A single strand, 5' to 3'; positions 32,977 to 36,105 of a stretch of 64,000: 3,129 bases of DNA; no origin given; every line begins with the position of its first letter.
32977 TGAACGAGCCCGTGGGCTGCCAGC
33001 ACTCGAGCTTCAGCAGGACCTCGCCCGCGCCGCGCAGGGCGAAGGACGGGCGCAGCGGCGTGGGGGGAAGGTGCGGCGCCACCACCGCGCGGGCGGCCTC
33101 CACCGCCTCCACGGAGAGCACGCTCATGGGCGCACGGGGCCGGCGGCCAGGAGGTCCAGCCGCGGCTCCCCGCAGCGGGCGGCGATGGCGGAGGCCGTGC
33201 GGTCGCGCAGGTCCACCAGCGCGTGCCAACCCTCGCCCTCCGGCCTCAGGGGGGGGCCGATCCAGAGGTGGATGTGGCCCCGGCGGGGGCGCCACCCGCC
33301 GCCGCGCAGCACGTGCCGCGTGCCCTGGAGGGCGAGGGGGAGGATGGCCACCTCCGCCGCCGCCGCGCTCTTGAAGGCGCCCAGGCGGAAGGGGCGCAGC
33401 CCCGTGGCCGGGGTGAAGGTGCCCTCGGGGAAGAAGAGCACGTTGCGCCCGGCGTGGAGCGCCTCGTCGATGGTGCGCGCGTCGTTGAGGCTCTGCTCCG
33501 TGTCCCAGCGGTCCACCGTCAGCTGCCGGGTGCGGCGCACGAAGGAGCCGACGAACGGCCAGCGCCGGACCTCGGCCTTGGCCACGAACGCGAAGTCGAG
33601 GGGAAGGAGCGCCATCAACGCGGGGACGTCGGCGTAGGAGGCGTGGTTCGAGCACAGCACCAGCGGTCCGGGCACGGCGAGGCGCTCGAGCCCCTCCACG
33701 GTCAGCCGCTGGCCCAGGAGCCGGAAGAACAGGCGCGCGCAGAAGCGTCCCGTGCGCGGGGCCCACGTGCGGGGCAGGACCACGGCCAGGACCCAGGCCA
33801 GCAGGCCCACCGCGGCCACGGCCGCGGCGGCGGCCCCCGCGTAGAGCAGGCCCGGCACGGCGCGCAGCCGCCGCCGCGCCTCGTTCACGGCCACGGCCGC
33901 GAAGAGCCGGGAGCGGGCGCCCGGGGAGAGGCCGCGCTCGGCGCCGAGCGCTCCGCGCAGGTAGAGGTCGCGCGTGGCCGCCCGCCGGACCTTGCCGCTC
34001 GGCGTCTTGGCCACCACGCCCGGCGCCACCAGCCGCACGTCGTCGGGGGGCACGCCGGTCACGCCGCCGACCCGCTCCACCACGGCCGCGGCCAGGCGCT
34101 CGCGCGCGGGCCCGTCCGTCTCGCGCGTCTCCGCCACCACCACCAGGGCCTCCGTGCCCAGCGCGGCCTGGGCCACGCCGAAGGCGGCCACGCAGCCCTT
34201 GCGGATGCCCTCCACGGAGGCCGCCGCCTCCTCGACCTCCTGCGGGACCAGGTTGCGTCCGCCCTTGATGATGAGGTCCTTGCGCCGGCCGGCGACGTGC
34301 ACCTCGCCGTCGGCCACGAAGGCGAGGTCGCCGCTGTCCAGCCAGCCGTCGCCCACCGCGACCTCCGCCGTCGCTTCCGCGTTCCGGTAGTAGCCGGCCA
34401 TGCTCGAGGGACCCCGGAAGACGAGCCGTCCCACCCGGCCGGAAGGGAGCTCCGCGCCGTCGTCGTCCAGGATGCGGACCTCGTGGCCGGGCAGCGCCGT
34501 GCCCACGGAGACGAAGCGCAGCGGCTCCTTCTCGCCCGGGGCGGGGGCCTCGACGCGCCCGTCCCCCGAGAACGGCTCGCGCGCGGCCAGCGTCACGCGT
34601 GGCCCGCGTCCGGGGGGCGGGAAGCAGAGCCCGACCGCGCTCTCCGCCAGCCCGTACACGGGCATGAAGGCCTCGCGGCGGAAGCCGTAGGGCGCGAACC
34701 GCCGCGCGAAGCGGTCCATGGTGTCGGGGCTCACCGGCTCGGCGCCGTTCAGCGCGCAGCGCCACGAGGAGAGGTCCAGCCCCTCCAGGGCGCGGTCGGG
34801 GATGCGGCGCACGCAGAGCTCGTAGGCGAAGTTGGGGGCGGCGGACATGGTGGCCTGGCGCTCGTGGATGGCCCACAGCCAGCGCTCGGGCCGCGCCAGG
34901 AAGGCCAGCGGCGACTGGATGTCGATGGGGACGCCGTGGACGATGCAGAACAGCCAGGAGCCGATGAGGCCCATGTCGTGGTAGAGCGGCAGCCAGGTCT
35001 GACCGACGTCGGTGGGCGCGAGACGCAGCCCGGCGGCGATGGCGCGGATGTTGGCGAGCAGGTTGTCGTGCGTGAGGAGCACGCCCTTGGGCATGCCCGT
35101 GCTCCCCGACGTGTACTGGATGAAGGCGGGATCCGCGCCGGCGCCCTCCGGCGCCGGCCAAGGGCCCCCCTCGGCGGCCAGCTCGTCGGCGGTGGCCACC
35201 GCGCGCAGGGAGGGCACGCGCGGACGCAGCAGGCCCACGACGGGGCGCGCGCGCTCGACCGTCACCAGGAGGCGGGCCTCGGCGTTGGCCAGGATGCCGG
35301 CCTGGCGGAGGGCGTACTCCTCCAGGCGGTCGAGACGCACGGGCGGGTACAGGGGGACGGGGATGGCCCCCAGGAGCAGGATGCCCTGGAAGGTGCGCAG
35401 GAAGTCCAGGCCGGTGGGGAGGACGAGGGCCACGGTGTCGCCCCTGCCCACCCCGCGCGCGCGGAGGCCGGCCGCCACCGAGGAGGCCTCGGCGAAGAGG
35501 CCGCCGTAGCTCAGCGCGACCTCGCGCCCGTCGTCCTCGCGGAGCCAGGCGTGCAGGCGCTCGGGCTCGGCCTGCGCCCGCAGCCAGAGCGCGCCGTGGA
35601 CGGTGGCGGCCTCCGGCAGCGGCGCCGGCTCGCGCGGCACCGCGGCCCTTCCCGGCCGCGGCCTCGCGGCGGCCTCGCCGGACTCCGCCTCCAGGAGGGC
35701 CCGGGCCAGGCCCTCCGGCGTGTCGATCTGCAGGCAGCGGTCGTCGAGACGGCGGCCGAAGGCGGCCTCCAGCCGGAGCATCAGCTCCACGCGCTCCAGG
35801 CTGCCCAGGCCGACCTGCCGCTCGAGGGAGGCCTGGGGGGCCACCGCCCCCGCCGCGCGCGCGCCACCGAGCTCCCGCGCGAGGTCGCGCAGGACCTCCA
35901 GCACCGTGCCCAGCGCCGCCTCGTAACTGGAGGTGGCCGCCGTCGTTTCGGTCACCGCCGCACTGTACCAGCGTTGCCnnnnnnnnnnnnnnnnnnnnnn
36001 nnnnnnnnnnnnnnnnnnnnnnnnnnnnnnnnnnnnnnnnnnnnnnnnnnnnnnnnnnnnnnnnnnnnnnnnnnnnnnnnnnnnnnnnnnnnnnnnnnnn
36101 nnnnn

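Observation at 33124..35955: Unusual tri-domain enzyme: acyl carrier domain + fatty-acyl-AMP ligase + PlsC-type acyltransferase in one polypeptide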

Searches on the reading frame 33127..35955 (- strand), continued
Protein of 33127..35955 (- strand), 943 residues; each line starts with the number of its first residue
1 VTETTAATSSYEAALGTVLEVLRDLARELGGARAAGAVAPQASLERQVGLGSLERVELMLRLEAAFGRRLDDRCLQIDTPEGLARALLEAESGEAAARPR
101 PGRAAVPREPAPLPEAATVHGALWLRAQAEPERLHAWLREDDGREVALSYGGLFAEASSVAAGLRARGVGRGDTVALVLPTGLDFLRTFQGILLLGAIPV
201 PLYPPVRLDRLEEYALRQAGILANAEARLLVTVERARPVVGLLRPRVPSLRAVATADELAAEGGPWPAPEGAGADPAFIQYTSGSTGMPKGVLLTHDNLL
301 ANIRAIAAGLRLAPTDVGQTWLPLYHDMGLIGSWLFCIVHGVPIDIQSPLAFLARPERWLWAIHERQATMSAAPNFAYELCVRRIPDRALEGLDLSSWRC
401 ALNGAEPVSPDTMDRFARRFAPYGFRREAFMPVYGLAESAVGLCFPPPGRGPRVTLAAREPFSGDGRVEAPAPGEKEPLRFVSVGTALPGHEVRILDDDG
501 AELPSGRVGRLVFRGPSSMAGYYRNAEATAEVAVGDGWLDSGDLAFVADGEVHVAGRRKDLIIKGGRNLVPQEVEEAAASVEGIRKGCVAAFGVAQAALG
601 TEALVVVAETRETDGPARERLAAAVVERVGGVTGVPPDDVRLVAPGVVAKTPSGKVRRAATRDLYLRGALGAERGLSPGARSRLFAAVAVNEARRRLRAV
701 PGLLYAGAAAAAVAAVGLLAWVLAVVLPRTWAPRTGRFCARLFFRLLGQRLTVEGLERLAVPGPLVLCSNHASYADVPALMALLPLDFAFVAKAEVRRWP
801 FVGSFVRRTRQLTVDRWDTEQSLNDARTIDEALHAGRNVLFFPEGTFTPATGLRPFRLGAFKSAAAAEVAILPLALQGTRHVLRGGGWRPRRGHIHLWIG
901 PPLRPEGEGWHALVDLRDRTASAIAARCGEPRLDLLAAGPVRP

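Call 73: search_protein_families(library=pfam, proteins=[L045:5319-6206:-, L045:8870-9676:+, L045:4446-5225:+, L048:4577-5725:+, L054:4220-5500:-, L058:4220-5692:+, L058:9110-10135:+, L058:2775-4115:+, L062:4262-5887:-, L062:8821-10158:-], max_evalue=0.0001)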
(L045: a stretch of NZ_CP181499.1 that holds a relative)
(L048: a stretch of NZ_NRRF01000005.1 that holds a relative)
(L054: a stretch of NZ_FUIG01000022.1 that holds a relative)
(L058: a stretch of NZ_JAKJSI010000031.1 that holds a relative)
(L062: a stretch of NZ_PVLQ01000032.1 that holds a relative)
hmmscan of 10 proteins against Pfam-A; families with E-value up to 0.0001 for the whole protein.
L045:5319-6206:- (296 aa): 0 families

L045:8870-9676:+ (269 aa): 1 family
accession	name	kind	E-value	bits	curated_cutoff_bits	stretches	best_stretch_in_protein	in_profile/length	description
PF13406.11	SLT_2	-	3.5e-88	296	24.3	1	31-237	2-208/292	Transglycosylase SLT domain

L045:4446-5225:+ (260 aa): 1 family
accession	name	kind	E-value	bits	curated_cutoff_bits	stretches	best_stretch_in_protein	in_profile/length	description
PF04199.19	Cyclase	-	4.6e-32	111.6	23.1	1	38-188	17-141/142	Putative cyclase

L048:4577-5725:+ (383 aa): 2 families
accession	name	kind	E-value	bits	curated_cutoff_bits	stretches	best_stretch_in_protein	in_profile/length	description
PF00990.26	GGDEF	-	3e-48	164.1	23.8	1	214-373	3-161/161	Diguanylate cyclase, GGDEF domain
PF00072.30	Response_reg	-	7.7e-27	94.1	30.2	1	84-195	1-110/111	Response regulator receiver domain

L054:4220-5500:- (427 aa): 6 families
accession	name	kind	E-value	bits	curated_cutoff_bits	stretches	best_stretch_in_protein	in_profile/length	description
PF13738.12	Pyr_redox_3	-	2.2e-26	93.3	30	1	12-202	1-198/305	Pyridine nucleotide-disulphide oxidoreductase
PF01266.30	DAO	-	2.9e-09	37.3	27.9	0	10-46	1-40/353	FAD dependent oxidoreductase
PF13434.12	Lys_Orn_oxgnase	-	5e-09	36.2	21.3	1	80-190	93-210/339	L-lysine 6-monooxygenase/L-ornithine 5-monooxygenase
PF07992.20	Pyr_redox_2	-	5.5e-08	33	26.1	1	10-198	2-172/291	Pyridine nucleotide-disulphide oxidoreductase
PF00743.25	FMO-like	-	9.2e-06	24.8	22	1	155-216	170-232/532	Flavin-binding monooxygenase-like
PF03486.20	HI0933_like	-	1.7e-05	24.8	50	0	10-41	2-33/244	HI0933-like protein Rossmann domain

L058:4220-5692:+ (491 aa): 1 family
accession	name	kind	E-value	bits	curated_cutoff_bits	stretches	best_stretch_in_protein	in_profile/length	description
PF02696.19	SelO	-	2.7e-145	485.2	22.8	1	5-461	3-464/466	Protein adenylyltransferase SelO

L058:9110-10135:+ (342 aa): 1 family
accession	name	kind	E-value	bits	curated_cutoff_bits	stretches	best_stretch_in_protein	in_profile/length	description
PF01757.29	Acyl_transf_3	-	4.1e-25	89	31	1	9-329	2-325/326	Acyltransferase domain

L058:2775-4115:+ (447 aa): 0 families

L062:4262-5887:- (542 aa): 2 families
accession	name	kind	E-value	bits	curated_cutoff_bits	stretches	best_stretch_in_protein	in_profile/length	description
PF03949.21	Malic_M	-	1.2e-90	303.7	23.5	1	260-510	1-257/258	Malic enzyme, NAD binding domain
PF00390.24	malic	-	2.8e-69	233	23.1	1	71-250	2-182/182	Malic enzyme, N-terminal domain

L062:8821-10158:- (446 aa): 3 families
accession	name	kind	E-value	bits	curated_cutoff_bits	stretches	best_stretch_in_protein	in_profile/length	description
PF11700.14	ATG22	-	4.7e-41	141.4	24.1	1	81-443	76-481/482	Vacuole effluxer Atg22 like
PF07690.21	MFS_1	-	1.1e-22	80.9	33.4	2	263-431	2-170/347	Major Facilitator Superfamily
PF13347.12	MFS_2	-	6.3e-19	68.3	27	2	169-406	135-381/427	MFS/sugar transport protein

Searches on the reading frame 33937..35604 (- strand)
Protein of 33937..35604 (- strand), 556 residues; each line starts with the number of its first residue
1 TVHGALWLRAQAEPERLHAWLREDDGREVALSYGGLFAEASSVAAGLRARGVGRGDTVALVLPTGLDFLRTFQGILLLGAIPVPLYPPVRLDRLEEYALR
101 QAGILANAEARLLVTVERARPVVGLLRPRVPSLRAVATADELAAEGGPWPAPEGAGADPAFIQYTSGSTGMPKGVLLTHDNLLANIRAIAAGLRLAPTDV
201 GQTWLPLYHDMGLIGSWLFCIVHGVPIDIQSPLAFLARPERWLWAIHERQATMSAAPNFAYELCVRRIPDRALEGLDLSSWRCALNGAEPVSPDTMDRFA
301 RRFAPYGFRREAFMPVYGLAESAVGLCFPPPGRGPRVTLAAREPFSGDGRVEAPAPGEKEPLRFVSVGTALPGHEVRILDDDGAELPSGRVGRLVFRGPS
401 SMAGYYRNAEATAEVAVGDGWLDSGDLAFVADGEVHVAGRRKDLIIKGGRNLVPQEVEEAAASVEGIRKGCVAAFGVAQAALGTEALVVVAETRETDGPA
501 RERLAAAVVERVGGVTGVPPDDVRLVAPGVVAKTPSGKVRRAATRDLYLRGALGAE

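Call 63: search_solved_structures(query=window:33937-35604:-, max_evalue=1e-60, show_alignments=4)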
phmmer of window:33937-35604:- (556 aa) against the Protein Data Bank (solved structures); distinct sequences matched with E-value up to 1e-60: 13.
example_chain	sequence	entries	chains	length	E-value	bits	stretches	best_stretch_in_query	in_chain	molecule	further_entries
7r7g_A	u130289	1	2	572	1.5e-91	310.8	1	15-554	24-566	Polyketide synthase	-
7r7e_A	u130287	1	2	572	2.3e-91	310.2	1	15-554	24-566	Polyketide synthase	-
7r7f_A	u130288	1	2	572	3.9e-91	309.4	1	15-554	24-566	Polyketide synthase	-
3pbk_A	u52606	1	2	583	5e-90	305.8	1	30-550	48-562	Fatty Acyl-Adenylate Ligase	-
3kxw_A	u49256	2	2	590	3e-78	266.9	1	27-545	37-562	Saframycin Mx1 synthetase B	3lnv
5ey9_A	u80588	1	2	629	6.8e-68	232.7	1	20-479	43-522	Long-chain-fatty-acid--AMP ligase FadD32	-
5hm3_A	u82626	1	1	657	1.5e-66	228.3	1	40-479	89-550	Long-chain-fatty-acid--AMP ligase FadD32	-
5d6j_A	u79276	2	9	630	2.2e-66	227.7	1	20-490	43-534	Acyl-CoA synthase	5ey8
5icr_A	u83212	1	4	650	2.6e-66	227.5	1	20-490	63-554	Acyl-CoA synthase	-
7wua_A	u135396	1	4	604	7.8e-65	222.6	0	40-415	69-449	Acyl-CoA synthase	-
8hd4_A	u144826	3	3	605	1.2e-64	222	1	21-549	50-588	Long-chain-fatty-acid--AMP ligase FadD23 | Fatty-acid-CoA ligase FadD23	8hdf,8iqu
6ulx_A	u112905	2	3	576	3.3e-63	217.2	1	27-552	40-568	Amino acid adenylation domain-containing protein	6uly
6ulw_A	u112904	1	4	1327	8.9e-62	212.5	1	27-550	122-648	Amino acid adenylation domain-containing protein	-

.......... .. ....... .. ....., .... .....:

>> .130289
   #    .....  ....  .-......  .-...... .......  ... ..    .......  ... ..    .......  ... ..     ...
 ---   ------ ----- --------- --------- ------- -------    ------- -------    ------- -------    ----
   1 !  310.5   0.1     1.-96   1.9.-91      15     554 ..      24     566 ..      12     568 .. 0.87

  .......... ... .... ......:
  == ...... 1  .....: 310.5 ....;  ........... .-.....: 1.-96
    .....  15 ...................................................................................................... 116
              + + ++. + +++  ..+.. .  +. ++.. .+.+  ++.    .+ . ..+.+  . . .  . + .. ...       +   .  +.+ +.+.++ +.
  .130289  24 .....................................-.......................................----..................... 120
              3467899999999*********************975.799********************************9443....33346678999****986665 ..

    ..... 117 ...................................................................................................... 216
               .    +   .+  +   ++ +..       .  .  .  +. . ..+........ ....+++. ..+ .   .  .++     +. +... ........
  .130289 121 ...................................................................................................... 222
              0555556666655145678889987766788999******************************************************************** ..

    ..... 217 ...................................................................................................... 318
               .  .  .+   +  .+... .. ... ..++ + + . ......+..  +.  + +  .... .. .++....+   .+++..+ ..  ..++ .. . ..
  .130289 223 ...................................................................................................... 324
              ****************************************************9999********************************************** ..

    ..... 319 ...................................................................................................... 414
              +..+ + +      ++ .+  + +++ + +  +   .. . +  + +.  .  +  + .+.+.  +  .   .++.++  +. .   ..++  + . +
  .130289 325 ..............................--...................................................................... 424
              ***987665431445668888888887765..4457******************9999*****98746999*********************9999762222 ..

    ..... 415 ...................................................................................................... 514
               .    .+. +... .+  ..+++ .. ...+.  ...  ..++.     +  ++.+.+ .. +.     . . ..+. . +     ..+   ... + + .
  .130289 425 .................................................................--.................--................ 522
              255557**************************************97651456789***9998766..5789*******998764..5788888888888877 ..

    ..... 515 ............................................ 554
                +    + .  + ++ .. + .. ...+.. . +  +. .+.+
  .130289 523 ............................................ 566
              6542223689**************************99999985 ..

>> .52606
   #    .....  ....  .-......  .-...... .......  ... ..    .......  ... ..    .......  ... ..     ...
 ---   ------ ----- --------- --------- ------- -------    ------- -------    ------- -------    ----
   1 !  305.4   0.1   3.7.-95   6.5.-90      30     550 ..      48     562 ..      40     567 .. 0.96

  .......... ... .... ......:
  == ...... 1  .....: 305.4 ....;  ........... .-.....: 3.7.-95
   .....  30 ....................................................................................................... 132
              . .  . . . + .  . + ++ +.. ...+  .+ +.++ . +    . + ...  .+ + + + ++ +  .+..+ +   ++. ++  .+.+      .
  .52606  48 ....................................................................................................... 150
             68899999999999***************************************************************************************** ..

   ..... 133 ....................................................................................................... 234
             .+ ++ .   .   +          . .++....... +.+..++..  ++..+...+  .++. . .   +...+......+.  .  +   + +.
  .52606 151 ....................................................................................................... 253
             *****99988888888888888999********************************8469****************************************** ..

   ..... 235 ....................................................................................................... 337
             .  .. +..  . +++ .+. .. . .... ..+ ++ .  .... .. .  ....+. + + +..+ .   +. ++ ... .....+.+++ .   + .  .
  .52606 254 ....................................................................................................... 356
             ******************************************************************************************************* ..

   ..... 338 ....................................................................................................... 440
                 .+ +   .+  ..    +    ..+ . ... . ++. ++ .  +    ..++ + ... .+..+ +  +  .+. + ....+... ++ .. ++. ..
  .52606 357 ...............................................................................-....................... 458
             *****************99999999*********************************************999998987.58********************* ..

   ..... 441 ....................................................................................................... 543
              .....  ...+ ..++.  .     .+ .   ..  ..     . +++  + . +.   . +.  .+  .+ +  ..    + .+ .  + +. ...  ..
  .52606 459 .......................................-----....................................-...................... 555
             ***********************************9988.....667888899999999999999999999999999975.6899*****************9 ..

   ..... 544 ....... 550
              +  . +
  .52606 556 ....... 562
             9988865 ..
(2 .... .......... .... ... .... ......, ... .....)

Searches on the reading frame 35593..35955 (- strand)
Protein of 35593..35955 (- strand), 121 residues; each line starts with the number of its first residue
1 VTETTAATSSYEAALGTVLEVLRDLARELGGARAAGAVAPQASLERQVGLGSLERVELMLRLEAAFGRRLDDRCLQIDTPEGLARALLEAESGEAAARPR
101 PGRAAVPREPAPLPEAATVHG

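Call 31: search_solved_structures(query=window:35593-35955:-, max_evalue=10, show_alignments=3)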
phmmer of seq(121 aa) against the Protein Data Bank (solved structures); distinct sequences matched with E-value up to 10: 51.
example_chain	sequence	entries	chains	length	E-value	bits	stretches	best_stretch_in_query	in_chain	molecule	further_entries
9f5x_J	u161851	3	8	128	0.0014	22.4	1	35-73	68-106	Acyl carrier protein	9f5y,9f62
9iho_U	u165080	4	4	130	0.0096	19.7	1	25-73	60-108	Acyl carrier protein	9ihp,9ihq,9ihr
4zjb_G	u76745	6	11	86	0.015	19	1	25-73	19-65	Acyl carrier protein | Acyl carrier protein,Acyl carrier protein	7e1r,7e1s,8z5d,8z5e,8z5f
5h9g_A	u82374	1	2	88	0.015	19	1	34-73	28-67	Acyl carrier protein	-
7ar7_U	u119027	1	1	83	0.017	18.9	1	37-73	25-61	Acyl carrier protein 2, mitochondrial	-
8jfh_E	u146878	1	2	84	0.019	18.7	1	34-73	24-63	Acyl carrier protein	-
6ihc_G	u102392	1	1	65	0.027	18.3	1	35-73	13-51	holo-form acyl carrier protein (holo-ACP)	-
8jfn_B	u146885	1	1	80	0.027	18.2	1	35-73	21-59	Acyl carrier protein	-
8jfg_G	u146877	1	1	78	0.028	18.2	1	35-73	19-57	Acyl carrier protein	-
8jfi_G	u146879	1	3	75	0.029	18.1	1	35-73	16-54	Acyl carrier protein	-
7a23_e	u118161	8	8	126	0.038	17.7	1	37-73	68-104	ACPM2 | Acyl carrier protein 2, mitochondrial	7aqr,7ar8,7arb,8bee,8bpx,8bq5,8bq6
7arc_U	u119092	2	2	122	0.054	17.3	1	34-75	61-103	SDAP2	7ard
7b0n_T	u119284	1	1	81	0.067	17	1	36-73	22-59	Acyl carrier protein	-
5h9h_A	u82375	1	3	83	0.078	16.8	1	34-73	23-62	Acyl carrier protein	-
8e73_AB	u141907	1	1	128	0.081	16.7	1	37-73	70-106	NDUAB1-alpha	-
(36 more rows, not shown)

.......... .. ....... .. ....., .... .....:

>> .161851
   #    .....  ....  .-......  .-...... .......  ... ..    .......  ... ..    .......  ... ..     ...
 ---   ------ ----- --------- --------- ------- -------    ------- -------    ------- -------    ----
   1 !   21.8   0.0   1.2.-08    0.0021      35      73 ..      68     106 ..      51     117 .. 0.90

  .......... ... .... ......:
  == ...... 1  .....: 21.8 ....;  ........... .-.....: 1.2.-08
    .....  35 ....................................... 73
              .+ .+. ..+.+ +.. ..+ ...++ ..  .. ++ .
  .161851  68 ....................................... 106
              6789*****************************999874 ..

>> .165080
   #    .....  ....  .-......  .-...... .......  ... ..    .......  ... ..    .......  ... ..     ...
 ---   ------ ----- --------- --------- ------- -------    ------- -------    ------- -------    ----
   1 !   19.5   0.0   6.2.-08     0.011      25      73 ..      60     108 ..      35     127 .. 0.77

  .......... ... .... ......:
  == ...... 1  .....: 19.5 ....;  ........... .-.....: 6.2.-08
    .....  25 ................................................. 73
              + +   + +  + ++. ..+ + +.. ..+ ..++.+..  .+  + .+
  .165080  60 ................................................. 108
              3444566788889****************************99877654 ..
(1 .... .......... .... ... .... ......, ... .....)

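Call 59: search_protein_families(library=ncbifam, proteins=[window:35593-35955:-], max_evalue=1)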
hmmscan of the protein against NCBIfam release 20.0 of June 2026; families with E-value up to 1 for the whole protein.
seq(121 aa): 8 families
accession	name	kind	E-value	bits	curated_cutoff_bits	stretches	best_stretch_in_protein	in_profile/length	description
NF002148.0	PRK00982.1-2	subfamily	0.0024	17.7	71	1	36-73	22-59/79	acyl carrier protein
NF005480.0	PRK07081.1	equivalog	0.0051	16.7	72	1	38-76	22-59/83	acyl carrier protein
TIGR00517.1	acyl_carrier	equivalog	0.015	15.2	70.45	1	37-72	22-57/77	acyl carrier protein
NF045894.1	PKS_plus_SDR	equivalog_domain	0.017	12.7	1740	1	16-87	1438-1509/1515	type I polyketide synthase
NF002151.0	PRK00982.1-5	equivalog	0.025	14.7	92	1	37-72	22-57/78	acyl carrier protein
NF058660.1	cispen_ACP_AmcB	equivalog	0.036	14.2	80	1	37-75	22-60/80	cispentacin biosynthesis acyl carrier protein AmcB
NF002149.0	PRK00982.1-3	equivalog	0.062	13.2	106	1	37-72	22-57/78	acyl carrier protein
NF002150.0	PRK00982.1-4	subfamily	0.28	11.5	66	1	37-73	24-60/80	acyl carrier protein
